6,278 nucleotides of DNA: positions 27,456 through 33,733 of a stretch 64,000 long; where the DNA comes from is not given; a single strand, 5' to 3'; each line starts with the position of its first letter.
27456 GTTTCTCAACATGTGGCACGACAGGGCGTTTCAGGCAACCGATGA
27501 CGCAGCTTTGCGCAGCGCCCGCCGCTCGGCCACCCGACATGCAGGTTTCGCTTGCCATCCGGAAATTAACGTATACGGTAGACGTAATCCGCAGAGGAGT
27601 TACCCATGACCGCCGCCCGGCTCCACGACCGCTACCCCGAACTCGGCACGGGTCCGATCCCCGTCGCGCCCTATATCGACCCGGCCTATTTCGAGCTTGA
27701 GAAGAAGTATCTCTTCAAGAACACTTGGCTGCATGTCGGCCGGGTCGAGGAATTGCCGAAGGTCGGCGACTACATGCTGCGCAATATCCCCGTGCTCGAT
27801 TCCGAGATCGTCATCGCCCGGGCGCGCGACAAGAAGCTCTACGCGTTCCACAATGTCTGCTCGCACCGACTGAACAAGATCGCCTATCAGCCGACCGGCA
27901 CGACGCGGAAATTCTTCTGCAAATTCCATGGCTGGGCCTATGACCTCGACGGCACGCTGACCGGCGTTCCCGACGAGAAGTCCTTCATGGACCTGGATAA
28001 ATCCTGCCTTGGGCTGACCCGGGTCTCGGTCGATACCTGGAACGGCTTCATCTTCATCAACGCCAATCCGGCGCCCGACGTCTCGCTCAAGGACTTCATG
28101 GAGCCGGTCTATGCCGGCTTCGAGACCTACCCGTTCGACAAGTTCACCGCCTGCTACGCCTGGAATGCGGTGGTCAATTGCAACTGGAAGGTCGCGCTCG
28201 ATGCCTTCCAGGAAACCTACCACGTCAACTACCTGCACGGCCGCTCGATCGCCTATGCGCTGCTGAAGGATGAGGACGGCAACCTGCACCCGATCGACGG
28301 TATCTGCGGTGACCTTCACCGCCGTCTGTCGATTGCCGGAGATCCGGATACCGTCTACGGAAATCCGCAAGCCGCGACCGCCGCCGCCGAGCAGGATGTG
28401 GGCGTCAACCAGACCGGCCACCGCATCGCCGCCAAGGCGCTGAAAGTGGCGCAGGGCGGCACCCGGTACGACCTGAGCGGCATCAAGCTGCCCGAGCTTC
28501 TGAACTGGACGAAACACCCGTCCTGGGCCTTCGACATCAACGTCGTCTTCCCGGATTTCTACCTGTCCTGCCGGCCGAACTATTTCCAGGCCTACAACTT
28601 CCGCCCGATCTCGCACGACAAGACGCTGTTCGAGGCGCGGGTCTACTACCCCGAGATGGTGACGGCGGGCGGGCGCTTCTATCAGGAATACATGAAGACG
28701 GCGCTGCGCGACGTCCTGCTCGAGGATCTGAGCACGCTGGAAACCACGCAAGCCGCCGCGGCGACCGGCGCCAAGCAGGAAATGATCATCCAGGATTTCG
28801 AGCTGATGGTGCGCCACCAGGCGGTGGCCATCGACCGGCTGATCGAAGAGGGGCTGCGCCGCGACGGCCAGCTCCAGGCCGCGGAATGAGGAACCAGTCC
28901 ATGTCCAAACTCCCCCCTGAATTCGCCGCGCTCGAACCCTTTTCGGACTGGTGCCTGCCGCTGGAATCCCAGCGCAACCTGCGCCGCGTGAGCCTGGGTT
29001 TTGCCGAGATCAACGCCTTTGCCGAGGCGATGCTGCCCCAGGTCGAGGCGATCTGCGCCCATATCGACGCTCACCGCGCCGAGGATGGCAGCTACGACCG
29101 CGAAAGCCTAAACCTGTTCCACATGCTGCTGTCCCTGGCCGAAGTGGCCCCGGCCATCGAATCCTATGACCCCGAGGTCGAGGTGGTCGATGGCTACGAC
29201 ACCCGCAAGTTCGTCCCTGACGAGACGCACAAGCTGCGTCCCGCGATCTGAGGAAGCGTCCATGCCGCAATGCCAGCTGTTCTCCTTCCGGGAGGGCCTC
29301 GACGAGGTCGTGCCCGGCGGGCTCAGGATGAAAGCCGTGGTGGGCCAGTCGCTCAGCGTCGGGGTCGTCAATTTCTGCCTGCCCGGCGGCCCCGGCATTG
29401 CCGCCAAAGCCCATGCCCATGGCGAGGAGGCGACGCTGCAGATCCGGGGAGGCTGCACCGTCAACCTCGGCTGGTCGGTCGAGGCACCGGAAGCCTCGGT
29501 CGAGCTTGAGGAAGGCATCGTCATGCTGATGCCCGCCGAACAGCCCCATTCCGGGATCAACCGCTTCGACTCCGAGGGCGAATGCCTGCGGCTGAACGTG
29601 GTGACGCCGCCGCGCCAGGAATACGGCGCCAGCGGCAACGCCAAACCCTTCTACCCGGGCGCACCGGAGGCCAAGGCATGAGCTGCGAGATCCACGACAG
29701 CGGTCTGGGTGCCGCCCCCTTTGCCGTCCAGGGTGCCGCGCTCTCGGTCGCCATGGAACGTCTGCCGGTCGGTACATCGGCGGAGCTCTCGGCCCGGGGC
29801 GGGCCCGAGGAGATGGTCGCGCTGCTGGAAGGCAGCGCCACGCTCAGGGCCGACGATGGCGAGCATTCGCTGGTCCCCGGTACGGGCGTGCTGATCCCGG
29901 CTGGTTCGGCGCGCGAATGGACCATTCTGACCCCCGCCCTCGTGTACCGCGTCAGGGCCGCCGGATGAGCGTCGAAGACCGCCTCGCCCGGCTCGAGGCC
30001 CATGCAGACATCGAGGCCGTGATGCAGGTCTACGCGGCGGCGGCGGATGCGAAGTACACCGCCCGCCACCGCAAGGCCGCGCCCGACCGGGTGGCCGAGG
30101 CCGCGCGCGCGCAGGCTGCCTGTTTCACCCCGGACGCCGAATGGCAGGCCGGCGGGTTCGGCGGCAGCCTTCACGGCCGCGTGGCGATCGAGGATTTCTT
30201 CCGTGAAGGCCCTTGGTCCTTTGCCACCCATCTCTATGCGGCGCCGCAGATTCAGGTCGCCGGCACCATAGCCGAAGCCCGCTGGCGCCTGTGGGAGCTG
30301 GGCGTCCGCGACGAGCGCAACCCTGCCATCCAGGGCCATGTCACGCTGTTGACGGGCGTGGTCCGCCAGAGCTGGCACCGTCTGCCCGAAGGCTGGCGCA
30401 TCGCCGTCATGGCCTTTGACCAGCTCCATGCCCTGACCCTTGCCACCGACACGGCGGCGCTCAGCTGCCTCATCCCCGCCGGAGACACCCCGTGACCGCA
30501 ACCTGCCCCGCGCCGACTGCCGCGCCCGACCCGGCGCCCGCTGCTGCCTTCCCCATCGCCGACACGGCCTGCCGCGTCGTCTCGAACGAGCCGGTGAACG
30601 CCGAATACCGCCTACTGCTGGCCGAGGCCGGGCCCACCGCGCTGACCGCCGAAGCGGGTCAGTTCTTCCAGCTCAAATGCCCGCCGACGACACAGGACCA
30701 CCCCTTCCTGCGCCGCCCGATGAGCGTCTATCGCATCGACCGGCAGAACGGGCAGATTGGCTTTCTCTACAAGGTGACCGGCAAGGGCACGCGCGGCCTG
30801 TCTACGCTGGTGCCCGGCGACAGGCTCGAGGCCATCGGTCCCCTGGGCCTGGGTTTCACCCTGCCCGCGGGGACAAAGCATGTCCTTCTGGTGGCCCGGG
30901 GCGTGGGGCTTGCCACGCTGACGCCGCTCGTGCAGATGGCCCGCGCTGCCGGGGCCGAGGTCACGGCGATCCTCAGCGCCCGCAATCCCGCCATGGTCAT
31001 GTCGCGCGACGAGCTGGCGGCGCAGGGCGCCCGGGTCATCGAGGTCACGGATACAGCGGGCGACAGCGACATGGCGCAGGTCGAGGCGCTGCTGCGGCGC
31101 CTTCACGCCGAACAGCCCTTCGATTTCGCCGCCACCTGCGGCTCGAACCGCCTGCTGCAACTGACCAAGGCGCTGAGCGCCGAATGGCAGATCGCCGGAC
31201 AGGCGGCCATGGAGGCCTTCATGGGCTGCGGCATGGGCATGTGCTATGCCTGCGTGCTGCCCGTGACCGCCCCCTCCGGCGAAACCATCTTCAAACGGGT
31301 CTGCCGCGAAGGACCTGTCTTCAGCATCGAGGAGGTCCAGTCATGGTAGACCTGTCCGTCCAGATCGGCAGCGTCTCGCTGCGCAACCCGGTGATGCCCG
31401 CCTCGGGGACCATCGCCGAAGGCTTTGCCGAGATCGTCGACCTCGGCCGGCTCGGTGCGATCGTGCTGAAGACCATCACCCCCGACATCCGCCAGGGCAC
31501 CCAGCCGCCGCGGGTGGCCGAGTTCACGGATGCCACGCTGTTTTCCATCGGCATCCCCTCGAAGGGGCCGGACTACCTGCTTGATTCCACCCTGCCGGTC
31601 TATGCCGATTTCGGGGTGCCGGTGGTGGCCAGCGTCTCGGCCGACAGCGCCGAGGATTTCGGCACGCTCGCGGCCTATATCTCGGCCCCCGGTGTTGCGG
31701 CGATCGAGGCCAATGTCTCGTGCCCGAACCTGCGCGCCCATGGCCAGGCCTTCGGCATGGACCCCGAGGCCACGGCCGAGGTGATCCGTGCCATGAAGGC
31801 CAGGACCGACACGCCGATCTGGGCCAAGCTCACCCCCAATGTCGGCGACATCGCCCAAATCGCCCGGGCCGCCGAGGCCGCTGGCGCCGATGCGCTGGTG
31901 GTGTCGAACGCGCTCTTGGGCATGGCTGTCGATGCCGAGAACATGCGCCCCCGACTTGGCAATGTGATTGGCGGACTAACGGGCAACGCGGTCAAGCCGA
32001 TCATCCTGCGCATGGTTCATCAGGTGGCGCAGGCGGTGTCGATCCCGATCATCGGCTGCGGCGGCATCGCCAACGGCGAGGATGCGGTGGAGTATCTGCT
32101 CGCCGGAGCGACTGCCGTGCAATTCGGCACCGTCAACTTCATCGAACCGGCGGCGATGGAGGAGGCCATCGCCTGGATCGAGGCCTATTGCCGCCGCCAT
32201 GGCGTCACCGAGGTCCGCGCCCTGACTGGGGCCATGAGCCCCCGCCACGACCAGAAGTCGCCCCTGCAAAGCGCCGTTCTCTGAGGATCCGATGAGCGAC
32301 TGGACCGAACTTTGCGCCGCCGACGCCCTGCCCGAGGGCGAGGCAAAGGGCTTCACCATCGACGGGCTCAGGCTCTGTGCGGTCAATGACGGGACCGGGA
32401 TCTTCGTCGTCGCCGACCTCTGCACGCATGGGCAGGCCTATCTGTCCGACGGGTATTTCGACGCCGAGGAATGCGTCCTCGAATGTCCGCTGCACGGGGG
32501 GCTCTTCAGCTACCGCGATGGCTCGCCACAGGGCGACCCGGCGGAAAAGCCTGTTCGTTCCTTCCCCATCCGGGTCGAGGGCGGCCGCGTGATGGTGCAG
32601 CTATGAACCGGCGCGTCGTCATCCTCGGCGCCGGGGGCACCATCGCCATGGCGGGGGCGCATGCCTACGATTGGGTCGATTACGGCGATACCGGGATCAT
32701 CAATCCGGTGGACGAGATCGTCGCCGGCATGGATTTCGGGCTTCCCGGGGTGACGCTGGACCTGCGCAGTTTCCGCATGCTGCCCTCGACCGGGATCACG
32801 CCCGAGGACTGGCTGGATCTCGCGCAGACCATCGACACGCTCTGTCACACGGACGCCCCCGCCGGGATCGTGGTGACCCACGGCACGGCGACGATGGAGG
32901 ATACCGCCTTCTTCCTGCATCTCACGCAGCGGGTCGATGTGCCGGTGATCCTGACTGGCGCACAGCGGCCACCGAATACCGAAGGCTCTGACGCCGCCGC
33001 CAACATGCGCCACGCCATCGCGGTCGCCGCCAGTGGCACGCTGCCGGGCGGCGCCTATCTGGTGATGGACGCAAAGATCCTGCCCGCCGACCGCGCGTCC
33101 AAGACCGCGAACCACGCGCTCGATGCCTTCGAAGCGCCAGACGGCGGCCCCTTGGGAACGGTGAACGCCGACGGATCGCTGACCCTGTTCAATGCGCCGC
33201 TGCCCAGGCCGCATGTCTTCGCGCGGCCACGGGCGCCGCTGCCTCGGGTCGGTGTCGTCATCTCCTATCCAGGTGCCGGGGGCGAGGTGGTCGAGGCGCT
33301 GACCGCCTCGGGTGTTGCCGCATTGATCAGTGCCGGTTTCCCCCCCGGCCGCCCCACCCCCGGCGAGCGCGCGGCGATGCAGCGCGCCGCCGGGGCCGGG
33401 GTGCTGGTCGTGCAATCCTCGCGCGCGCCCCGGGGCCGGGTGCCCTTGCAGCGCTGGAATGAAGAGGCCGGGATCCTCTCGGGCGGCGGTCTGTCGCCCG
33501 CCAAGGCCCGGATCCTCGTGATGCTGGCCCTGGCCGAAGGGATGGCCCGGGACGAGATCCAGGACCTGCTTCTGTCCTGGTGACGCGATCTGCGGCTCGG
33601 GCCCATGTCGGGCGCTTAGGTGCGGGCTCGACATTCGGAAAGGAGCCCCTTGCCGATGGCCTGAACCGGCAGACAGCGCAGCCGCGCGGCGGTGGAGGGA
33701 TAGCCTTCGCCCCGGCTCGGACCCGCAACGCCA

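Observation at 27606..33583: Nine-gene translationally coupled operon places a class-1B dihydroorotate dehydrogenase-like PyrK/PyrD pair among Rieske oxygenase components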

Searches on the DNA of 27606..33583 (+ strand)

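Call 10: search_dna_similar(query=window:27606-33583:+, collection=plasmids, mode=distant, max_rows=15)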
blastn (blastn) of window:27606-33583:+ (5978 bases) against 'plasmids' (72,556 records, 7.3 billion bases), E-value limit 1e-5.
Records with a match: 82; places in all: 82; records where one place covers at least 80% of the query: 1.
Best place of each record, by identity: 80-90% 2; 60-80% 80.
By first word of the organism name: Klebsiella 53; Azospirillum 3; Nitratireductor 3; Variovorax 3; Neorhizobium 3; Burkholderia 3; Roseomonas 2; Agrobacterium 2; Paroceanicella 1; Roseicitreum 1; and 8 more.
By predicted mobility (MOB-suite, as given by PLSDB): non-mobilizable 52; conjugative 25; mobilizable 5.
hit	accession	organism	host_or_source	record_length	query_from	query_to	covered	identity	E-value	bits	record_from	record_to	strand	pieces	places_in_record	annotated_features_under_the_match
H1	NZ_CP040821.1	Paroceanicella profunda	Cell culture,Deep seawater from Mariana ...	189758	16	5978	100%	70.2%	0e+0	2590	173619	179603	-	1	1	aromatic ring-hydroxylating dioxygenase subunit alpha | asparaginase | dihydroorotate dehydrogenase | dihydroorotate dehydrogenase electron transfer subunit | nuclear transport factor 2 family protein | and 4 other names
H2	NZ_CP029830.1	Azospirillum ramasamyi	single cell,Cow dung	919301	16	5931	62%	73.2%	0e+0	2142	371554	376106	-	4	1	SRPBCC family protein | asparaginase | nuclear transport factor 2 family protein | cupin domain-containing protein (x2) | hypothetical protein (x2) | and 1 other names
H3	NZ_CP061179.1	Roseomonas haemaphysalidis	tick,pure culture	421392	2975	4538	26%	66.9%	2e-113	420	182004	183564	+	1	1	dihydroorotate dehydrogenase | dihydroorotate dehydrogenase electron transfer subunit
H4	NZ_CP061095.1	Roseomonas marmotae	Marmota himalayana,pure culture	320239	2989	4566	26%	66.2%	3e-104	389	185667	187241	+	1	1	dihydroorotate dehydrogenase | dihydroorotate dehydrogenase electron transfer subunit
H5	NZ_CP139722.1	Nitratireductor rhodophyticola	Bacterial Culture,hydrothermal vent ...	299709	2980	4537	26%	64.4%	1e-59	242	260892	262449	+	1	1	dihydroorotate dehydrogenase | dihydroorotate dehydrogenase electron transfer subunit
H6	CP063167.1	Variovorax paradoxus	-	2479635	3052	4566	25%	65.9%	9e-80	307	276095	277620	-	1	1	dihydroorotate dehydrogenase | dihydroorotate dehydrogenase electron transfer subunit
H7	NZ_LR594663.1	Variovorax sp. RA8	Riverbed sediment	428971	3026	4566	26%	64.8%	1e-53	222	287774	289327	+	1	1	dihydroorotate dehydrogenase | dihydroorotate dehydrogenase electron transfer subunit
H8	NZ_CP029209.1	Nitratireductor sp. OM-1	-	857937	3049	4553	25%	64.6%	6e-57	232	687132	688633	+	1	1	dihydroorotate dehydrogenase | dihydroorotate dehydrogenase electron transfer subunit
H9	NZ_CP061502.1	Roseicitreum antarcticum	Intertidal sediment,Sandy intertidal ...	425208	3050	4525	25%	64.0%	9e-42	181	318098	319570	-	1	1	dihydroorotate dehydrogenase | dihydroorotate dehydrogenase electron transfer subunit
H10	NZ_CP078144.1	Nitratireductor kimnyeongensis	Isolate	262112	3097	4537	24%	64.0%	2e-55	226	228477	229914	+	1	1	dihydroorotate dehydrogenase | dihydroorotate dehydrogenase electron transfer subunit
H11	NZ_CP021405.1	Pacificitalea manganoxidans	cell culture,sediment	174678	2977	4530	19%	66.8%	2e-36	287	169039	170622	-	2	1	dihydroorotate dehydrogenase | dihydroorotate dehydrogenase electron transfer subunit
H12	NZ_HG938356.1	Neorhizobium galegae bv. officinalis bv. officinalis str. ...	Galega officinalis root nodule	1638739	3615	4538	15%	66.5%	5e-58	235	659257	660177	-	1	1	record has no annotation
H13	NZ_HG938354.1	Neorhizobium galegae bv. orientalis str. HAMBI 540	Galega orientalis root nodule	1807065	3615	4538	15%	66.2%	4e-59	240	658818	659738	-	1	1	record has no annotation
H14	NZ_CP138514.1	Variovorax paradoxus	Legume root,PacBio whole genome assembly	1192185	3691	4587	15%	66.7%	5e-51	212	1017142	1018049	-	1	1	none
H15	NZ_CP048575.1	Agrobacterium tumefaciens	walnut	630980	3615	4538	15%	62.9%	2e-13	89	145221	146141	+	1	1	dihydroorotate dehydrogenase | dihydroorotate dehydrogenase electron transfer subunit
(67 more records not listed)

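Call 11: get_annotated_region(hit=H1, flank=10000)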
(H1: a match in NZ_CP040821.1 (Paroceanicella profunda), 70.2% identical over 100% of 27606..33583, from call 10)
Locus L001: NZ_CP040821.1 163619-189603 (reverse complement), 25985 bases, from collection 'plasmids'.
description: Paroceanicella profunda strain D4M1 plasmid pD4M1C, complete sequence
organism: Paroceanicella profunda (NCBI taxid 2579971)
taxonomy: Bacteria; Pseudomonadota; Alphaproteobacteria; Rhodobacterales; Paracoccaceae; Paroceanicella; Paroceanicella profunda
host: -; source: Cell culture,Deep seawater from Mariana Trench; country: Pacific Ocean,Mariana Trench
typing (MOB-suite, as given by PLSDB): non-mobilizable
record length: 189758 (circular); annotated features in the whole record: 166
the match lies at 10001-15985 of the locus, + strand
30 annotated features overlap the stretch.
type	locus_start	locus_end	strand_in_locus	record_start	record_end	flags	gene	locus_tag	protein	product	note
CDS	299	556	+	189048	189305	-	-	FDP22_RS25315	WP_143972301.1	hypothetical protein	-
CDS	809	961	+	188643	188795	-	-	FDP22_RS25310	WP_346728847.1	ABC transporter permease subunit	GO:0055085 - transmembrane transport [Evidence IEA]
CDS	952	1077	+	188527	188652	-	-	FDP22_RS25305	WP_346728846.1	hypothetical protein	-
CDS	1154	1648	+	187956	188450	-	-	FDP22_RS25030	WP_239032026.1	hypothetical protein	-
CDS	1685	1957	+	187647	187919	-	-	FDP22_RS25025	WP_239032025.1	hypothetical protein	-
CDS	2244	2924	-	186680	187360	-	-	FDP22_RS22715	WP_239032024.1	hypothetical protein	-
CDS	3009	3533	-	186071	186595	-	-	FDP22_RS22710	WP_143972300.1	oxidoreductase C-terminal domain-containing protein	-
CDS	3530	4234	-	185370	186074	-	-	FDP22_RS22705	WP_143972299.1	FAD-dependent oxidoreductase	-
CDS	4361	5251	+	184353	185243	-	-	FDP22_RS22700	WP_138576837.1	FAD binding domain-containing protein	-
CDS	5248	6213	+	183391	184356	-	dctP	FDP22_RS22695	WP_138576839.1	TRAP transporter substrate-binding protein DctP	GO:0055085 - transmembrane transport [Evidence IEA]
CDS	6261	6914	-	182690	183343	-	-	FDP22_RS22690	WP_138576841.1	GntR family transcriptional regulator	-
CDS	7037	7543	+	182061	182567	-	-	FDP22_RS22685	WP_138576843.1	(2Fe-2S)-binding protein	-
CDS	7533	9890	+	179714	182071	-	-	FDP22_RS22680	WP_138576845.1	xanthine dehydrogenase family protein molybdopterin-binding subunit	-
CDS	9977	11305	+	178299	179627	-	-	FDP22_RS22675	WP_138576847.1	aromatic ring-hydroxylating dioxygenase subunit alpha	-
CDS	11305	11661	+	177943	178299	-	-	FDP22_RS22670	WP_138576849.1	hypothetical protein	-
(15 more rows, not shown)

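Call 12: get_annotated_region(hit=H2, flank=10000)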
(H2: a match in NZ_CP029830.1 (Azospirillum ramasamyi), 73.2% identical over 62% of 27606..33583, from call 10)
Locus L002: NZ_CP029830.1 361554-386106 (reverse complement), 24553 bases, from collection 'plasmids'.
description: Azospirillum ramasamyi strain M2T2B2 plasmid unnamed1, complete sequence
organism: Azospirillum ramasamyi (NCBI taxid 682998)
taxonomy: Bacteria; Pseudomonadota; Alphaproteobacteria; Rhodospirillales; Azospirillaceae; Azospirillum; Azospirillum ramasamyi
host: -; source: single cell,Cow dung; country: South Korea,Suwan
typing (MOB-suite, as given by PLSDB): non-mobilizable
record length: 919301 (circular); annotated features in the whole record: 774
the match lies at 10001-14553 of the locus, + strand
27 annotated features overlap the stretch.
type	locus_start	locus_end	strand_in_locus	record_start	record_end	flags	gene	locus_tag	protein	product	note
CDS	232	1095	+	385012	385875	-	-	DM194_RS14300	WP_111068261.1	CoA transferase subunit A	-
CDS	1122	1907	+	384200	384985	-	-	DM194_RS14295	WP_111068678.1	CoA-transferase subunit beta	-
CDS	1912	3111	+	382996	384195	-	pcaF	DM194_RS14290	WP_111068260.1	3-oxoadipyl-CoA thiolase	GO:0019619 - 3,4-dihydroxybenzoate catabolic process [Evidence IEA]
CDS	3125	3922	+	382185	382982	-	pcaD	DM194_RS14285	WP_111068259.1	3-oxoadipate enol-lactonase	GO:0042952 - beta-ketoadipate pathway [Evidence IEA]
CDS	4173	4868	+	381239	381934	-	-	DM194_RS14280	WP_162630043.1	GntR family transcriptional regulator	-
CDS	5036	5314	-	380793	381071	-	catC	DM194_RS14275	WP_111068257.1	muconolactone Delta-isomerase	GO:0042952 - beta-ketoadipate pathway [Evidence IEA]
CDS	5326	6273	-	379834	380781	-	-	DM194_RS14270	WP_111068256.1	LysR family transcriptional regulator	-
CDS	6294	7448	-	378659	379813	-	-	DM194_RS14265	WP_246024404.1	muconate/chloromuconate family cycloisomerase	-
CDS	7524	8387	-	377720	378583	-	-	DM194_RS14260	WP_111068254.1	intradiol ring-cleavage dioxygenase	-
CDS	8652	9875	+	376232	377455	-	-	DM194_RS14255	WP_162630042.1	FAD-dependent oxidoreductase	-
CDS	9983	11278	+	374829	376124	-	-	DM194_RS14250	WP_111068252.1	SRPBCC family protein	GO:0044237 - cellular metabolic process [Evidence IEA]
CDS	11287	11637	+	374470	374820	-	-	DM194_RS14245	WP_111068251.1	hypothetical protein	-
CDS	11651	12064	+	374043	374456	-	-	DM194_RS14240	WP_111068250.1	cupin domain-containing protein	-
CDS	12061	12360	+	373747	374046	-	-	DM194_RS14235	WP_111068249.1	cupin domain-containing protein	-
CDS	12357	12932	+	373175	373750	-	-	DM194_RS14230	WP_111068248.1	nuclear transport factor 2 family protein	-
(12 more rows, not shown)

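Call 39: get_annotated_region(hit=H3, flank=9000)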
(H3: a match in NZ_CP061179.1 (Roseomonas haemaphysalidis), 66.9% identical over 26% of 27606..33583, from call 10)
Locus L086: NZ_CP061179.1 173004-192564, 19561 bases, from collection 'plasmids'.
description: Roseomonas haemaphysalidis strain 546 plasmid p546-2
organism: Roseomonas haemaphysalidis (NCBI taxid 2768162)
taxonomy: Bacteria; Pseudomonadota; Alphaproteobacteria; Rhodospirillales; Acetobacteraceae; Roseomonas; Roseomonas haemaphysalidis
host: -; source: tick,pure culture; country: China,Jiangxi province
typing (MOB-suite, as given by PLSDB): non-mobilizable
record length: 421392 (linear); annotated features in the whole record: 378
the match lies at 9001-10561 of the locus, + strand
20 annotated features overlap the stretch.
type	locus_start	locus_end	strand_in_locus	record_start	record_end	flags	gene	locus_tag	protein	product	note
CDS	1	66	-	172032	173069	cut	-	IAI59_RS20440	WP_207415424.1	LacI family DNA-binding transcriptional regulator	-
CDS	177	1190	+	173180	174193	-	-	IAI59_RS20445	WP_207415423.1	TRAP transporter substrate-binding protein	-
CDS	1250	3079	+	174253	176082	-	-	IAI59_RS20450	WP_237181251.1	TRAP transporter large permease subunit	-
CDS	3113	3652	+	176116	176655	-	-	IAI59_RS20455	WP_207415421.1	VOC family protein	-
CDS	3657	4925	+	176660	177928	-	-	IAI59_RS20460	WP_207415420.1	ribulose-bisphosphate carboxylase large subunit family protein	-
CDS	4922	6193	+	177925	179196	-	-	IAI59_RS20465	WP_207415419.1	four-carbon acid sugar kinase family protein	-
CDS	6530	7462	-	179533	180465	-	-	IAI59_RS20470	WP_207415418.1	LysR family transcriptional regulator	-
CDS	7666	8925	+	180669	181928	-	-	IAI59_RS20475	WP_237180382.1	MFS transporter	GO:0055085 - transmembrane transport [Evidence IEA]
CDS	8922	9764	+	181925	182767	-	-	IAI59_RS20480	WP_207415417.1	dihydroorotate dehydrogenase electron transfer subunit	-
CDS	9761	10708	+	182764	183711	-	-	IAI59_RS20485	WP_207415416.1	dihydroorotate dehydrogenase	GO:0006221 - pyrimidine nucleotide biosynthetic process [Evidence IEA]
CDS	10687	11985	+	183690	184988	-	-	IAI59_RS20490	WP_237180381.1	Zn-dependent hydrolase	-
CDS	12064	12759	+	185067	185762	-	-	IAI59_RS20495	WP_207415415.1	orotate phosphoribosyltransferase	GO:0009116 - nucleoside metabolic process [Evidence IEA]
CDS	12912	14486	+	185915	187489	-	-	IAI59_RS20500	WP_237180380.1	ABC transporter substrate-binding protein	-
CDS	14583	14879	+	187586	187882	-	-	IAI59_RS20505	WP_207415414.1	hypothetical protein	-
CDS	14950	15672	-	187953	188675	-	-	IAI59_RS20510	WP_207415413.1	SDR family oxidoreductase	-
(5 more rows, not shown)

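Call 40: get_annotated_region(hit=H6, flank=9000)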
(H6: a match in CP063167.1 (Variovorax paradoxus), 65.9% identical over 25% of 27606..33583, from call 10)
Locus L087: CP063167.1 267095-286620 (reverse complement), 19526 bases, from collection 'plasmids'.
description: Variovorax paradoxus strain VAI-C plasmid unnamed, complete sequence
organism: Variovorax paradoxus (NCBI taxid 34073)
taxonomy: Bacteria; Pseudomonadota; Betaproteobacteria; Burkholderiales; Comamonadaceae; Variovorax; Variovorax paradoxus
host: -; source: -; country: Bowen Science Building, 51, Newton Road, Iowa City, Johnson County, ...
typing (MOB-suite, as given by PLSDB): non-mobilizable
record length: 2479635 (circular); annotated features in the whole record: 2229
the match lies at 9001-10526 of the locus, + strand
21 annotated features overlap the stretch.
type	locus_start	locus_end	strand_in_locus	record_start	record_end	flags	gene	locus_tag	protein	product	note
CDS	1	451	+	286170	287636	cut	-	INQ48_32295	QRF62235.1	efflux transporter outer membrane subunit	-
CDS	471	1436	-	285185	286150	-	-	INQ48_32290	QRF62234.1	helix-turn-helix domain-containing protein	-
CDS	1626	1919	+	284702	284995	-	-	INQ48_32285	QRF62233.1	hypothetical protein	-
CDS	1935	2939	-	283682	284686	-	-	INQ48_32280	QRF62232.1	zinc-dependent alcohol dehydrogenase family protein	-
CDS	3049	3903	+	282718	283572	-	-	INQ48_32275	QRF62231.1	LysR family transcriptional regulator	-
CDS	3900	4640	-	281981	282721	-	-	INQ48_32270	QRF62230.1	glucose 1-dehydrogenase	-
CDS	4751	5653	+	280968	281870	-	-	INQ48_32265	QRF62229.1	LysR family transcriptional regulator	-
CDS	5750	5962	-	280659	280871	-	-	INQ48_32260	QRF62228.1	hypothetical protein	-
CDS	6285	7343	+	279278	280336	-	-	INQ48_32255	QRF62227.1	porin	-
CDS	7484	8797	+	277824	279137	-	-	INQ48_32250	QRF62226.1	MFS transporter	-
CDS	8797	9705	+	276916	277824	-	-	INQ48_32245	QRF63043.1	dihydroorotate dehydrogenase electron transfer subunit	-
CDS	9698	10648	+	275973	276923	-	-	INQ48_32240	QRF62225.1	dihydroorotate dehydrogenase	-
CDS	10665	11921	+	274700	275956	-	-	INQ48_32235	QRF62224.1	hydantoinase/carbamoylase family amidase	-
CDS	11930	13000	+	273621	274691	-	pyrC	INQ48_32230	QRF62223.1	dihydroorotase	-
CDS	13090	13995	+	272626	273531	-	-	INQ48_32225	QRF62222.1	helix-turn-helix transcriptional regulator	-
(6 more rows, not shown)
